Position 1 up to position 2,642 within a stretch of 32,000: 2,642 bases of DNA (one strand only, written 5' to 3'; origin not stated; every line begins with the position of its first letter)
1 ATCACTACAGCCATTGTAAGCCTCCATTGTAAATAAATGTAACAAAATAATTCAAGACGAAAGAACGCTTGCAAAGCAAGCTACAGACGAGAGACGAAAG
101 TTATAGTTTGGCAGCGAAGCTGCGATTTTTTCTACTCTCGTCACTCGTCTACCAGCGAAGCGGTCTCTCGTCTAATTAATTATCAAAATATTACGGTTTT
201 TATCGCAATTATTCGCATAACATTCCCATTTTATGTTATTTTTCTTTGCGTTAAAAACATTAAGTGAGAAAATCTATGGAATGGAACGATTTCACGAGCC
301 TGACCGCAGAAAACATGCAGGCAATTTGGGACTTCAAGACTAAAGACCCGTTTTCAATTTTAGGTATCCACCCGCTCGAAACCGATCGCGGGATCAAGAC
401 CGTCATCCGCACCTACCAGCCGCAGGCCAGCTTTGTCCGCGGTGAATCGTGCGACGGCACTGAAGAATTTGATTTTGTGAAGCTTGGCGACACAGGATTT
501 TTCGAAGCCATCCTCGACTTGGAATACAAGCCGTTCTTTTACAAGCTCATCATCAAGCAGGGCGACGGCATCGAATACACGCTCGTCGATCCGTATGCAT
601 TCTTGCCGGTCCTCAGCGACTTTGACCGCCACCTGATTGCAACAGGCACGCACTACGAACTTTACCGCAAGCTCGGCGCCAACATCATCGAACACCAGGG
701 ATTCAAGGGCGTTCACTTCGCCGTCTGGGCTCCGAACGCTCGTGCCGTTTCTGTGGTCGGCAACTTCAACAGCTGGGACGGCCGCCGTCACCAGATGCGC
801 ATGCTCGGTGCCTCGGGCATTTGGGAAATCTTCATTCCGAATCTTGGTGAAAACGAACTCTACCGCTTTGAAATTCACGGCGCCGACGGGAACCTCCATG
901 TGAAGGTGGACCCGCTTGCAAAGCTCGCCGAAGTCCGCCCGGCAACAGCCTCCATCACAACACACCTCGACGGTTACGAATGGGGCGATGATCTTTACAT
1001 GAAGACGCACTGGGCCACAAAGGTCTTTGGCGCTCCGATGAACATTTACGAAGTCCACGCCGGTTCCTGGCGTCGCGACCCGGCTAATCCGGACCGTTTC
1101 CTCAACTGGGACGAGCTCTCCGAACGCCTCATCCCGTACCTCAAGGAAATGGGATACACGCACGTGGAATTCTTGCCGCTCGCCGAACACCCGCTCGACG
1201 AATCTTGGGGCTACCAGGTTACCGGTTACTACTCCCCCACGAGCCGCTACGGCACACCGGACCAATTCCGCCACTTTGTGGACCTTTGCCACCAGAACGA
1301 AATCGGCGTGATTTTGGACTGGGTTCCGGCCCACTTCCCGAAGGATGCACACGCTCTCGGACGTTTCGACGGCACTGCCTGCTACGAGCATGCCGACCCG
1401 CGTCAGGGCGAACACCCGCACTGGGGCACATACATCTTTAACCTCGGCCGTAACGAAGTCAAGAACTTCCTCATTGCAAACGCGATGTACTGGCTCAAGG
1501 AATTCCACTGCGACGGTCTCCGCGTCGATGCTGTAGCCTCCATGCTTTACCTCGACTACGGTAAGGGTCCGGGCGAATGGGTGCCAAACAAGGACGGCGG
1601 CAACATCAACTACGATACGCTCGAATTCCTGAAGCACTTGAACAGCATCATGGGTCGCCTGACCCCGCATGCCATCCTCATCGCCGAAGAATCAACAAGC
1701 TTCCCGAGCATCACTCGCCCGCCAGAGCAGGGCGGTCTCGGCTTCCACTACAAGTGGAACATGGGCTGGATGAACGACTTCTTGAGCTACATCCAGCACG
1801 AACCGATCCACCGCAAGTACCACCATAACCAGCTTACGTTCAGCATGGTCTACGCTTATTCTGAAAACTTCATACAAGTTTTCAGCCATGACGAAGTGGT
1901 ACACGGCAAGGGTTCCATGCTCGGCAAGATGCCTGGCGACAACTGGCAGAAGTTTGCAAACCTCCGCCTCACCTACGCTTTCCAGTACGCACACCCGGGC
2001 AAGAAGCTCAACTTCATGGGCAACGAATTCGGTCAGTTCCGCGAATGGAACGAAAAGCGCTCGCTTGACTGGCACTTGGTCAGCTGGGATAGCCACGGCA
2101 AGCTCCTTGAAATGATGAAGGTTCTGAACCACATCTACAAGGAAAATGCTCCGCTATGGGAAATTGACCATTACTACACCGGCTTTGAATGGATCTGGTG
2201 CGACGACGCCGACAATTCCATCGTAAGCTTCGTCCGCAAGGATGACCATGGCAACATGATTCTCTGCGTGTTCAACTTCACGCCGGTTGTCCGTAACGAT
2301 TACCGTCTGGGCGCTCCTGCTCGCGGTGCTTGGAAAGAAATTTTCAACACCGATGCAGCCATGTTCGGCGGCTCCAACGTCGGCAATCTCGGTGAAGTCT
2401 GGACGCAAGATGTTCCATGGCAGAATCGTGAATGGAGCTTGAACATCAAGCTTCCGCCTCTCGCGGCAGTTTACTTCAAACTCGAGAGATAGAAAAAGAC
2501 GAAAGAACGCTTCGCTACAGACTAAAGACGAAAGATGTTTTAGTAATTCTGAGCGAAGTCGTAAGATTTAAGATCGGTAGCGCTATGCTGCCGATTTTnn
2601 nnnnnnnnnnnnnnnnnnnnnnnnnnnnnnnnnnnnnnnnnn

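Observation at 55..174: Inverted pair of heptad-periodic purine-rich elements around a mini-hairpin terminator upstream of glgB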

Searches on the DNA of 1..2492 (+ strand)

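Call 10: search_rna_families(source=window, start=1, end=300, threshold=evalue, max_evalue=10)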
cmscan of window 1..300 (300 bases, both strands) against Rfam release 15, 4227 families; matches with E-value up to 10: 1.
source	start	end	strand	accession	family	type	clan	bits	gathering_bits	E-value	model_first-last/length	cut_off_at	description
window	79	157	-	RF03598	MIR6024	Gene; miRNA;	-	13.7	72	6.2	1-99/99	no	MIR6024 microRNA precursor family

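Call 75: search_rna_families(source=L203, start=3450, end=4010, threshold=evalue, max_evalue=1)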
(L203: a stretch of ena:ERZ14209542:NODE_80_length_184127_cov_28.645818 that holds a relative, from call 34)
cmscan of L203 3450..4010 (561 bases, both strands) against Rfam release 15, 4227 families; matches with E-value up to 1: 3.
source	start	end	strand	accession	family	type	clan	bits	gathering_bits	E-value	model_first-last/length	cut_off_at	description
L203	3702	3785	+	RF04059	MIR5020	Gene; miRNA;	-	20.6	73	0.17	1-109/109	no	MIR5020 microRNA precursor family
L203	3713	3774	+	RF00969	mir-556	Gene; miRNA;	-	19.3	84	0.76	1-88/88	no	mir-556 microRNA precursor family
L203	3700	3787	+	RF03714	MIR774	Gene; miRNA;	-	19.1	80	0.66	1-98/98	no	MIR774 microRNA precursor family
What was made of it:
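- Tried and rejected: The neighbouring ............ repeat in L203 also gave none (call 75).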

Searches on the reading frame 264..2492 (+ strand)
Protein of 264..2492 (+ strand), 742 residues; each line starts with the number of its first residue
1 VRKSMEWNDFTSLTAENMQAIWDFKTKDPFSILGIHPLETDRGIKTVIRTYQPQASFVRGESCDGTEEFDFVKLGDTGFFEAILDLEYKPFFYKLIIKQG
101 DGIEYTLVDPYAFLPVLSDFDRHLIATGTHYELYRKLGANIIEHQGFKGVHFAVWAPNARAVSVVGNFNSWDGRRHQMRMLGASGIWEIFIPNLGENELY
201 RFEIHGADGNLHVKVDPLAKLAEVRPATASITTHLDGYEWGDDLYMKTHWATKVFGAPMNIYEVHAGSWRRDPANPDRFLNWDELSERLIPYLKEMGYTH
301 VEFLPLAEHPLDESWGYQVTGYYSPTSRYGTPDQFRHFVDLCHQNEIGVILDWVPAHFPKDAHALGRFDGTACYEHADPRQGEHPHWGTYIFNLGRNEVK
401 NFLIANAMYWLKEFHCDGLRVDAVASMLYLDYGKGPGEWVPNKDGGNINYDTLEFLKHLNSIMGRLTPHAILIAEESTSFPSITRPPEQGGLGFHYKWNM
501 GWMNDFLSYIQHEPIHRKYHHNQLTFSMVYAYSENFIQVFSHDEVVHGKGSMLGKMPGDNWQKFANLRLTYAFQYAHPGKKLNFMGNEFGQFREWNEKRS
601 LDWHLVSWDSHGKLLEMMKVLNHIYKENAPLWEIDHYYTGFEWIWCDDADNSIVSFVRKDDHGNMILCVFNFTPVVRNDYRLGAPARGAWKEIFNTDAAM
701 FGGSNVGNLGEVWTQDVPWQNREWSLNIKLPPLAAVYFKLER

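Call 13: search_protein_families(library=pfam, proteins=[window:264-2492:+])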
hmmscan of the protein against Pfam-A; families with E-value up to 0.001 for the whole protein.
window:264-2492:+ (742 aa): 4 families
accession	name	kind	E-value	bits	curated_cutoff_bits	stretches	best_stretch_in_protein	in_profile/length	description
PF02922.24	CBM_48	-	2.4e-29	101.9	22.4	1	136-219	1-83/83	Carbohydrate-binding module 48 (Isoamylase N-terminal domain)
PF02806.24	Alpha-amylase_C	-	2.3e-26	92.4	21.2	1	643-740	1-94/95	Alpha amylase, C-terminal all-beta domain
PF22019.2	GlgB_N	-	1.1e-22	80.4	27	2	16-111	3-94/94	alpha-1,4-glucan branching enzyme GlgB, N-terminal domain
PF00128.31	Alpha-amylase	-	3e-17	63.4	22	2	290-361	25-95/446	Alpha amylase, catalytic domain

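Call 29: find_related_loci(query=window:276-2492:+, collection=metagenome_contigs, flank=3000)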
Query window:276-2492:+ (738 aa) in metagenome_contigs; peptide patterns used: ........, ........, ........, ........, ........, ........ (x = any residue, [..] = any of these).
600 stretches matched a pattern (row limit reached: there are more); 599 encode a relative of the query (tblastn E <= 1e-3); the best 80 are kept; 80 distinct loci.
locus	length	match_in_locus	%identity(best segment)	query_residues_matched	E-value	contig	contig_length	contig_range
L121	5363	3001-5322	76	1-735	0e+0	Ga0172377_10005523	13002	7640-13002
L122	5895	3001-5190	54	10-735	0e+0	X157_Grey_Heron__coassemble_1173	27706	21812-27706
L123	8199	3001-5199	54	6-736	0e+0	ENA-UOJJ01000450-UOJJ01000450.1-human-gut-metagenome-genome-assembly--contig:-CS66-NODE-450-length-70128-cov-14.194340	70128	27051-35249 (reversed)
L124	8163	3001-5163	54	9-735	0e+0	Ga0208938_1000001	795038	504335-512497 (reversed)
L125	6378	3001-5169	54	23-735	0e+0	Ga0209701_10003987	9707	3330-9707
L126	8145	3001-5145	53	16-735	0e+0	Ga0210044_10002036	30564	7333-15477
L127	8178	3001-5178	54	21-735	0e+0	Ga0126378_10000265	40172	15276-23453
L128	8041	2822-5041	53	6-735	0e+0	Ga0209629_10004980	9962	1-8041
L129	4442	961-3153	52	6-735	0e+0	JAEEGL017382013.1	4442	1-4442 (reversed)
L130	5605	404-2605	52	13-735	0e+0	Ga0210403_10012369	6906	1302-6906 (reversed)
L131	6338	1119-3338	52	10-738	0e+0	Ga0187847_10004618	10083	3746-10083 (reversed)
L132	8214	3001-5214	51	12-738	0e+0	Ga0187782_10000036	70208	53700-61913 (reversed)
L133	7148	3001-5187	52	14-736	0e+0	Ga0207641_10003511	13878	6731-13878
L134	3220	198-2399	51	13-735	0e+0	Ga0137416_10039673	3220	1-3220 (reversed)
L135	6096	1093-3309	51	11-738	0e+0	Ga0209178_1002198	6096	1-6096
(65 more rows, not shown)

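Call 32: find_homologous_proteins(query=window:276-2492:+, max_evalue=1e-100)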
Query window:276-2492:+ (738 aa): 8000 proteins with E <= 1e-100 among 8000 candidates; the best 120 are listed.
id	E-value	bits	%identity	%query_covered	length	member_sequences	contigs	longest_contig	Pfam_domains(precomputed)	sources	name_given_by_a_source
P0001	0.0e+0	1782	99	100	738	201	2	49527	PF22019.3,PF02922.25,PF00128.32,PF02806.25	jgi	-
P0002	0.0e+0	1765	98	100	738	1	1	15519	PF22019.3,PF02922.25,PF00128.32,PF02806.25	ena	-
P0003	0.0e+0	1763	97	100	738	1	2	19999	PF22019.3,PF02922.25,PF00128.32,PF02806.25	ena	-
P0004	0.0e+0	1763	98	100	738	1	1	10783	PF22019.3,PF02922.25,PF00128.32,PF02806.25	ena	-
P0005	0.0e+0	1761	97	100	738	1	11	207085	PF22019.3,PF02922.25,PF00128.32,PF02806.25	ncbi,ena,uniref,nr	ncbi:MAG: 1,4-alpha-glucan branching protein GlgB [Fibrobacter sp.]|uniref:1,4-alpha-glucan branchin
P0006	0.0e+0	1758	97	100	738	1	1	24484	PF22019.3,PF02922.25,PF00128.32,PF02806.25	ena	-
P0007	0.0e+0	1757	97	100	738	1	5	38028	PF22019.3,PF02922.25,PF00128.32,PF02806.25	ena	-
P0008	0.0e+0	1754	97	100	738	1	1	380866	PF22019.3,PF02922.25,PF00128.32,PF02806.25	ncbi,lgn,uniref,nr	ncbi:1,4-alpha-glucan branching protein GlgB [Fibrobacter sp. UWB12]|uniref:1,4-alpha-glucan branchi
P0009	0.0e+0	1754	97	100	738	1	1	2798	PF22019.3,PF02922.25,PF00128.32,PF02806.25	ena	-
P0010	0.0e+0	1753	97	100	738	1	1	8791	PF22019.3,PF02922.25,PF00128.32,PF02806.25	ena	-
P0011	0.0e+0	1752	97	100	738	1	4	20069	PF22019.3,PF02922.25,PF00128.32,PF02806.25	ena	-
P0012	0.0e+0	1752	96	100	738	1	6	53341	PF22019.3,PF02922.25,PF00128.32,PF02806.25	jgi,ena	-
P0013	0.0e+0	1751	96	100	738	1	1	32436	PF22019.3,PF02922.25,PF00128.32,PF02806.25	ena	-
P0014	0.0e+0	1749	96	100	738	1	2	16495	PF22019.3,PF02922.25,PF00128.32,PF02806.25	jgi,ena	jgi:1,4-alpha-glucan branching enzyme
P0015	0.0e+0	1746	96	100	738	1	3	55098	PF22019.3,PF02922.25,PF00128.32,PF02806.25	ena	-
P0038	0.0e+0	1732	95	100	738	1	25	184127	PF22019.3,PF02922.25,PF00128.32,PF02806.25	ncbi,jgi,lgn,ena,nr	ncbi:MAG: 1,4-alpha-glucan branching protein GlgB [Fibrobacter sp.]|nr:1,4-alpha-glucan branching pr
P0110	0.0e+0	1681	93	100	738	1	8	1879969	PF22019.3,PF02922.25,PF00128.32,PF02806.25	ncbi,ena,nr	ncbi:MAG: 1,4-alpha-glucan branching protein GlgB [Fibrobacter sp.]|nr:1,4-alpha-glucan branching pr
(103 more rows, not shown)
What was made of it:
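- On STRR: The host is Fibrobacter (call 32) and the unit is AGACGAR.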

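Call 33: find_encoding_contigs(protein=P0008, flank=10000, max_places=3)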
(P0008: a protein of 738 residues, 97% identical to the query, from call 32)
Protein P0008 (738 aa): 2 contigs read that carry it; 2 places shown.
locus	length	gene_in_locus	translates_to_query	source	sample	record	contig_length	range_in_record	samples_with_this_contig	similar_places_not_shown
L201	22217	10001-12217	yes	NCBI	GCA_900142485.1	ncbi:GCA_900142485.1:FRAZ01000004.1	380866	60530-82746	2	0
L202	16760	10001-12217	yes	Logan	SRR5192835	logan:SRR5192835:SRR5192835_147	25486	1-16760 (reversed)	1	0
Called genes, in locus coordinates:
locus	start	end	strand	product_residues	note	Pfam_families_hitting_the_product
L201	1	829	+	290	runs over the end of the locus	PF01790:LGT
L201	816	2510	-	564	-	-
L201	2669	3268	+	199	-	PF04260:DUF436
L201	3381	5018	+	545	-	PF00497:SBP_bac_3, PF10613:Lig_chan-Glu_bd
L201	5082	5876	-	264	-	-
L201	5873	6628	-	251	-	PF03692:CxxCxxCC (faint)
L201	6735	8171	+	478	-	-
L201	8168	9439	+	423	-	-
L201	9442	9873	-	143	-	PF01643:Acyl-ACP_TE, PF13279:4HBT_2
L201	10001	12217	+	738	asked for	PF22019:GlgB_N, PF02922:CBM_48, PF00128:Alpha-amylase, PF02806:Alpha-amylase_C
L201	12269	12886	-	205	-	-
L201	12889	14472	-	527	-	-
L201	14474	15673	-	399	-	-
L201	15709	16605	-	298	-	PF02899:Phage_int_SAM_1, PF13495:Phage_int_SAM_4 (weak), PF00589:Phage_integrase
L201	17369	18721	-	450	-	PF03553:Na_H_antiporter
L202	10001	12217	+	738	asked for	PF22019:GlgB_N, PF02922:CBM_48, PF00128:Alpha-amylase, PF02806:Alpha-amylase_C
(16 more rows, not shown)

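Call 34: find_encoding_contigs(protein=P0038, flank=4000, max_places=8)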
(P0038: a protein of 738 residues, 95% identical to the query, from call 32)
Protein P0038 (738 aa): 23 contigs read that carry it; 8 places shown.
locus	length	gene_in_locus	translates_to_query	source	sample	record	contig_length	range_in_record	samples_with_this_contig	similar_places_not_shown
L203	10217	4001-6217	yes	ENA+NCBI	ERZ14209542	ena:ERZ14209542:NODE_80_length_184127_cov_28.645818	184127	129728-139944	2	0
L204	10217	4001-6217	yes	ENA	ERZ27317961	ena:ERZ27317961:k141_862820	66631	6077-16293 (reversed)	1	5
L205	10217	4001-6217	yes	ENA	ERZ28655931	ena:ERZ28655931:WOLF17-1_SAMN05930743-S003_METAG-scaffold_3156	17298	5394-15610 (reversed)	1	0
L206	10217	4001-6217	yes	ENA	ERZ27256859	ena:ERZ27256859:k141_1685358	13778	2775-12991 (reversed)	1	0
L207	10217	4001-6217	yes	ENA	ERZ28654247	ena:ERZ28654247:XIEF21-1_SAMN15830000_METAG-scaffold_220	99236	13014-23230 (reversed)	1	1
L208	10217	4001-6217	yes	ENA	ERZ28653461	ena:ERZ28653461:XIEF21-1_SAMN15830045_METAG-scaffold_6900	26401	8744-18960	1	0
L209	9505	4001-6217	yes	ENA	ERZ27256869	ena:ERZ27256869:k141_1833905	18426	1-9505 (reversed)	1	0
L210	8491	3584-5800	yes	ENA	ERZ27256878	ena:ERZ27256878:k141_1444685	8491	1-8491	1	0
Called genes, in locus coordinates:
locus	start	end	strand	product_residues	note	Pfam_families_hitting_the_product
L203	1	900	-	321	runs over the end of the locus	PF00781:DAGK_cat, PF00609:DAGK_acc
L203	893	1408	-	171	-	PF25087:GMPPB_C (faint), PF14602:Hexapep_2 (faint), PF25084:LbH_EIF2B (weak), PF00132:Hexapep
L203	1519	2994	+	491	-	PF00171:Aldedh, PF05893:LuxC (weak)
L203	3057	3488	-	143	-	PF01643:Acyl-ACP_TE, PF13279:4HBT_2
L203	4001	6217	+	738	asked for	PF22019:GlgB_N, PF02922:CBM_48, PF00128:Alpha-amylase, PF02806:Alpha-amylase_C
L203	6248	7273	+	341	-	PF00535:Glycos_transf_2, PF10111:Glyco_tranf_2_2, PF13506:Glyco_transf_21 (weak), PF13641:Glyco_tranf_2_3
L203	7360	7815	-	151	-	PF00137:ATP-synt_C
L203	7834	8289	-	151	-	PF00137:ATP-synt_C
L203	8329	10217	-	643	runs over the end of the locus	PF01496:V_ATPase_I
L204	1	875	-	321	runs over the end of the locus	PF00781:DAGK_cat, PF00609:DAGK_acc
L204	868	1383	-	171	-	PF25087:GMPPB_C (faint), PF14602:Hexapep_2 (faint), PF25084:LbH_EIF2B (weak), PF00132:Hexapep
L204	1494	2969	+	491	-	PF00171:Aldedh, PF05893:LuxC (weak)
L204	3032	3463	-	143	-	PF01643:Acyl-ACP_TE, PF13279:4HBT_2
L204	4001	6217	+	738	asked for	PF22019:GlgB_N, PF02922:CBM_48, PF00128:Alpha-amylase, PF02806:Alpha-amylase_C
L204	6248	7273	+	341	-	PF00535:Glycos_transf_2, PF10111:Glyco_tranf_2_2, PF13506:Glyco_transf_21 (weak), PF13641:Glyco_tranf_2_3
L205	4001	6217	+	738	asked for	PF22019:GlgB_N, PF02922:CBM_48, PF00128:Alpha-amylase, PF02806:Alpha-amylase_C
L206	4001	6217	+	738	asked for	PF22019:GlgB_N, PF02922:CBM_48, PF00128:Alpha-amylase, PF02806:Alpha-amylase_C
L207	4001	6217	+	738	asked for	PF22019:GlgB_N, PF02922:CBM_48, PF00128:Alpha-amylase, PF02806:Alpha-amylase_C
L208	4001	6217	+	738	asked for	PF22019:GlgB_N, PF02922:CBM_48, PF00128:Alpha-amylase, PF02806:Alpha-amylase_C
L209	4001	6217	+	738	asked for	PF22019:GlgB_N, PF02922:CBM_48, PF00128:Alpha-amylase, PF02806:Alpha-amylase_C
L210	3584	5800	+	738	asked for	PF22019:GlgB_N, PF02922:CBM_48, PF00128:Alpha-amylase, PF02806:Alpha-amylase_C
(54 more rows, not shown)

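Call 35: find_encoding_contigs(protein=P0110, flank=4000, max_places=6)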
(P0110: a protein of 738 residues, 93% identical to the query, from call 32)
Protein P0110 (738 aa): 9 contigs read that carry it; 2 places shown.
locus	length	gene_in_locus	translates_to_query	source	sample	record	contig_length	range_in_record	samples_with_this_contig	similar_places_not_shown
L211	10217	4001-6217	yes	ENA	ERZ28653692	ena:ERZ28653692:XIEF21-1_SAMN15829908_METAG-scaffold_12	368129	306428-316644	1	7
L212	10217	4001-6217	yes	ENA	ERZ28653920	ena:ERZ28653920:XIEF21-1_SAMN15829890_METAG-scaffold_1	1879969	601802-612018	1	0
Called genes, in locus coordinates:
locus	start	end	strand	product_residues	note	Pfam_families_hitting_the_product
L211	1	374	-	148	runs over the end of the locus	-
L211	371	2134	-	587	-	PF03916:NrfD, PF13442:Cytochrome_CBB3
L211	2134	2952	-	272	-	PF13187:Fer4_9 (faint), PF12838:Fer4_7 (weak), PF12837:Fer4_6 (faint), PF13237:Fer4_10 (faint), PF13247:Fer4_11 (faint)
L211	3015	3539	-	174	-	PF02085:Cytochrom_CIII (faint), PF14537:Cytochrom_c3_2 (faint), PF14522:Cytochrome_C7 (weak)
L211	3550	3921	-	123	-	-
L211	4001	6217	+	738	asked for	PF22019:GlgB_N, PF02922:CBM_48, PF00128:Alpha-amylase, PF02806:Alpha-amylase_C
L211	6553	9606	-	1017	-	PF04313:HSDR_N (faint), PF02384:N6_Mtase, PF20473:MmeI_Mtase, PF07669:Eco57I, PF12950:TaqI_C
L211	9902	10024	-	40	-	-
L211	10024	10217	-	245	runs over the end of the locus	-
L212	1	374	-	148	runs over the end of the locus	-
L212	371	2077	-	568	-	PF03916:NrfD, PF13442:Cytochrome_CBB3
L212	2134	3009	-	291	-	PF13187:Fer4_9 (faint), PF12838:Fer4_7 (weak), PF13237:Fer4_10 (faint), PF12837:Fer4_6 (faint), PF13247:Fer4_11 (faint)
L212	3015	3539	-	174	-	PF02085:Cytochrom_CIII (faint), PF14537:Cytochrom_c3_2 (faint), PF14522:Cytochrome_C7 (weak)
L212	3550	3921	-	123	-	-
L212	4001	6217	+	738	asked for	PF22019:GlgB_N, PF02922:CBM_48, PF00128:Alpha-amylase, PF02806:Alpha-amylase_C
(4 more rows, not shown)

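Call 40: find_encoding_contigs(protein=P0001, flank=2000, max_places=4)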
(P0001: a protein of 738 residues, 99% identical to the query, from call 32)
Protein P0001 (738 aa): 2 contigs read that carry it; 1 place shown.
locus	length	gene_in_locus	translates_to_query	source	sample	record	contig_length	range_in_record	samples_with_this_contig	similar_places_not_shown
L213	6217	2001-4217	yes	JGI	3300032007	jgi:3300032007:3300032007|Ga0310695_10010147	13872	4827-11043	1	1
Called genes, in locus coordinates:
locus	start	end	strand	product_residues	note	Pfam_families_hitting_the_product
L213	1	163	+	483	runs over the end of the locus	PF00171:Aldedh, PF05893:LuxC (weak)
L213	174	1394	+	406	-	PF00465:Fe-ADH, PF13685:Fe-ADH_2, PF25137:ADH_Fe_C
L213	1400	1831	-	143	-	PF01643:Acyl-ACP_TE, PF13279:4HBT_2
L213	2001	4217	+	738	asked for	PF22019:GlgB_N, PF02922:CBM_48, PF00128:Alpha-amylase, PF02806:Alpha-amylase_C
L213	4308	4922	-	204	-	PF13505:OMP_b-brl (weak)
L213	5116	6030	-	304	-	PF02899:Phage_int_SAM_1, PF13495:Phage_int_SAM_4 (weak), PF00589:Phage_integrase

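Call 41: find_encoding_contigs(protein=P0005, flank=2000, max_places=6)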
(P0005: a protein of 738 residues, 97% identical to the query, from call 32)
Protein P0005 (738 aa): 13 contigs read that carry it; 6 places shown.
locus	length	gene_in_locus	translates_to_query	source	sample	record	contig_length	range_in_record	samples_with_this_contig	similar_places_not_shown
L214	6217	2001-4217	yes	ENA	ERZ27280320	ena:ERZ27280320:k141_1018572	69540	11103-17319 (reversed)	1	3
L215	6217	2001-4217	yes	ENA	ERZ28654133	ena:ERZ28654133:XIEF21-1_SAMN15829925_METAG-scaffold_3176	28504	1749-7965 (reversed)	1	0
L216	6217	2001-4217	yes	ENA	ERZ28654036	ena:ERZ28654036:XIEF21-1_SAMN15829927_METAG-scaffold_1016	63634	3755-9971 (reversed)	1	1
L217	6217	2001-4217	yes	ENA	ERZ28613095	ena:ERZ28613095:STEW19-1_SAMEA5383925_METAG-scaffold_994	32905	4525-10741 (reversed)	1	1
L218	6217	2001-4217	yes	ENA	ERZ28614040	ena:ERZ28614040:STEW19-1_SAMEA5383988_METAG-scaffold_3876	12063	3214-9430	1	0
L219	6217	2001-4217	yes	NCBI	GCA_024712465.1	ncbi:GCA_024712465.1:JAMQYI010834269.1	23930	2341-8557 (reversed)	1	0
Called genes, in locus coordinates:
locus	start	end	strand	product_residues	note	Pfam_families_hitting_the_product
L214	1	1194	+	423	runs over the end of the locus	-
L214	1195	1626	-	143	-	PF01643:Acyl-ACP_TE, PF13279:4HBT_2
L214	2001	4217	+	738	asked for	PF22019:GlgB_N, PF02922:CBM_48, PF00128:Alpha-amylase, PF02806:Alpha-amylase_C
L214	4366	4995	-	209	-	-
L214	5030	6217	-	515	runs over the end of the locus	-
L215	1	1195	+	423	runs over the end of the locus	-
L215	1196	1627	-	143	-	PF01643:Acyl-ACP_TE, PF13279:4HBT_2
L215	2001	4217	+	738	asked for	PF22019:GlgB_N, PF02922:CBM_48, PF00128:Alpha-amylase, PF02806:Alpha-amylase_C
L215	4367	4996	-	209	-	-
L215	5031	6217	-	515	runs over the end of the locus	-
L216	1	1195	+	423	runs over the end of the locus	-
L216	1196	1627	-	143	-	PF01643:Acyl-ACP_TE, PF13279:4HBT_2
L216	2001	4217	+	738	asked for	PF22019:GlgB_N, PF02922:CBM_48, PF00128:Alpha-amylase, PF02806:Alpha-amylase_C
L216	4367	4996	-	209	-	-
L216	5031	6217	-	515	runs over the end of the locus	-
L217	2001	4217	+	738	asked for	PF22019:GlgB_N, PF02922:CBM_48, PF00128:Alpha-amylase, PF02806:Alpha-amylase_C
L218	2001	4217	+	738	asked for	PF22019:GlgB_N, PF02922:CBM_48, PF00128:Alpha-amylase, PF02806:Alpha-amylase_C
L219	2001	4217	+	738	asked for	PF22019:GlgB_N, PF02922:CBM_48, PF00128:Alpha-amylase, PF02806:Alpha-amylase_C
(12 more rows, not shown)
